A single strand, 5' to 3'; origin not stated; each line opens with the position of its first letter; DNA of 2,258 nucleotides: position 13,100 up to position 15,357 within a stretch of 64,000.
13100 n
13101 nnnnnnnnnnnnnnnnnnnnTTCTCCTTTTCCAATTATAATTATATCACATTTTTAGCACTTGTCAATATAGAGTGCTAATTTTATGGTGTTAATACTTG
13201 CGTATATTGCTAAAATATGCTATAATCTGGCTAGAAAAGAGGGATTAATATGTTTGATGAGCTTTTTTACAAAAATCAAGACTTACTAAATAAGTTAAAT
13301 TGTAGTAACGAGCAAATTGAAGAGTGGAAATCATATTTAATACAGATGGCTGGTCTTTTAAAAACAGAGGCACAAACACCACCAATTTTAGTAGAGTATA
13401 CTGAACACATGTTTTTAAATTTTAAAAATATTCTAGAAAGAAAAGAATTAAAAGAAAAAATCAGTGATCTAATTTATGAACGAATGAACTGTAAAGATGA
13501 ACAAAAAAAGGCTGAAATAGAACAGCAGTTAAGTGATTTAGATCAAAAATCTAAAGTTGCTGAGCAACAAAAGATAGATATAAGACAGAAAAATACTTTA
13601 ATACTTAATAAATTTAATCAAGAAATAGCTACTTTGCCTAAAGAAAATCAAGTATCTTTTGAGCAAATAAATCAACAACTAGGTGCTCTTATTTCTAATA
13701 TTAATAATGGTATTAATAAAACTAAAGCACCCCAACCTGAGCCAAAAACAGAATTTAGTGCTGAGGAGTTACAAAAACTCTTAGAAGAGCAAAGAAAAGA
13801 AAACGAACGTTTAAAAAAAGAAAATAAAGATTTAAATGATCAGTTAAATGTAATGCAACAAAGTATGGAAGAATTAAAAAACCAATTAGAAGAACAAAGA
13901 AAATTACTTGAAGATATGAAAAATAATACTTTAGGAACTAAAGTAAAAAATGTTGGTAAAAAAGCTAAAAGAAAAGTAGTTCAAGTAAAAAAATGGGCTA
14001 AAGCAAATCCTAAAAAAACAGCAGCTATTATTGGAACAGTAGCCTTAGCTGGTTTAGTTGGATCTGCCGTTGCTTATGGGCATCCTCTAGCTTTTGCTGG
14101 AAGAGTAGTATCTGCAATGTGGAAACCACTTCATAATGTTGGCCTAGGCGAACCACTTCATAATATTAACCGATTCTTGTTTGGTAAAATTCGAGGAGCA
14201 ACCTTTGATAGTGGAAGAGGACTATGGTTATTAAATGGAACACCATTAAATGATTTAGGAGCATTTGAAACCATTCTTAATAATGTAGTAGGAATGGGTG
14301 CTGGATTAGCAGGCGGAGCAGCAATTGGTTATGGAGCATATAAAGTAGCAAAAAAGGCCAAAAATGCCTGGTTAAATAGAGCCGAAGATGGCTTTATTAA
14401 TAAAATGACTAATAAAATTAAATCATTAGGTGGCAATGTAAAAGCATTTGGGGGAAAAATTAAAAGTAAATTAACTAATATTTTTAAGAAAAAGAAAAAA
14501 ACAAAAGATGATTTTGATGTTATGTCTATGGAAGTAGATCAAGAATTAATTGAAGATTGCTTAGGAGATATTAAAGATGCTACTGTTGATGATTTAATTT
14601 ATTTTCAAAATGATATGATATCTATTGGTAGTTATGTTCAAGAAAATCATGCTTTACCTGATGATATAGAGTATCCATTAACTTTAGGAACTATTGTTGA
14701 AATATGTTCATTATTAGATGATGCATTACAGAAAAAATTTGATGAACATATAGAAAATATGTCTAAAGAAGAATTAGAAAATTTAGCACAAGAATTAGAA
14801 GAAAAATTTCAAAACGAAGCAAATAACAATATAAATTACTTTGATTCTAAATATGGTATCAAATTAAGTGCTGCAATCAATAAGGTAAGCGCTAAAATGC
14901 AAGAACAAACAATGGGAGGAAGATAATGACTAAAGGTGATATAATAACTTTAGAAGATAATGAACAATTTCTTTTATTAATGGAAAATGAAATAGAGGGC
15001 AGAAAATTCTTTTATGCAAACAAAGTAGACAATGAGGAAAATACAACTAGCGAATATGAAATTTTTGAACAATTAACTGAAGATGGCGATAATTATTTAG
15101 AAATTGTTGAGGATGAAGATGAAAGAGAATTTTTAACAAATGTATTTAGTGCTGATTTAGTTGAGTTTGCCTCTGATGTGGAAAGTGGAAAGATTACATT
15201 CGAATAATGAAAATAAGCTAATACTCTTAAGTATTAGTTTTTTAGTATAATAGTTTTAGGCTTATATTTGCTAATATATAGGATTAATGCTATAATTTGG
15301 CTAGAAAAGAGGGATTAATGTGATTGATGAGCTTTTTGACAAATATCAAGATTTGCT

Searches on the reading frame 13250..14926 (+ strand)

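Call 32: search_protein_families(library=ncbifam, proteins=[window:13250-14926:+], max_evalue=0.001)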
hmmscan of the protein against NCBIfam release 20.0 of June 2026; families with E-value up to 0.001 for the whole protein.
window:13250-14926:+ (558 aa): 0 families

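Call 46: search_protein_families(library=pfam, proteins=[window:13250-14926:+], max_evalue=0.01)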
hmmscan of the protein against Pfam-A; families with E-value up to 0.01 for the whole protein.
window:13250-14926:+ (558 aa): 1 family
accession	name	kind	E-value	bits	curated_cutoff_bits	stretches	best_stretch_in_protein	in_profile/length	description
PF19220.6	Rod_CreS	-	0.0073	15.8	100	1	165-244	2-81/359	Crescentin, rod domain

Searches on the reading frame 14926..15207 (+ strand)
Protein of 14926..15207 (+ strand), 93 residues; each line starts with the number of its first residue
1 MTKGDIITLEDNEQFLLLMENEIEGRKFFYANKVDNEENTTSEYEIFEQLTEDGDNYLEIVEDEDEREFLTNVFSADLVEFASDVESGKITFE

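Call 46: search_protein_families(library=pfam, proteins=[window:14926-15207:+], max_evalue=0.01)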
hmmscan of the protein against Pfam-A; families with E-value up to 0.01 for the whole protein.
window:14926-15207:+ (93 aa): 1 family
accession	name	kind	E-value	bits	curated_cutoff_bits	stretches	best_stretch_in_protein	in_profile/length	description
PF06949.16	DUF1292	-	0.0039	18.5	24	1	13-75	6-71/75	Protein of unknown function (DUF1292)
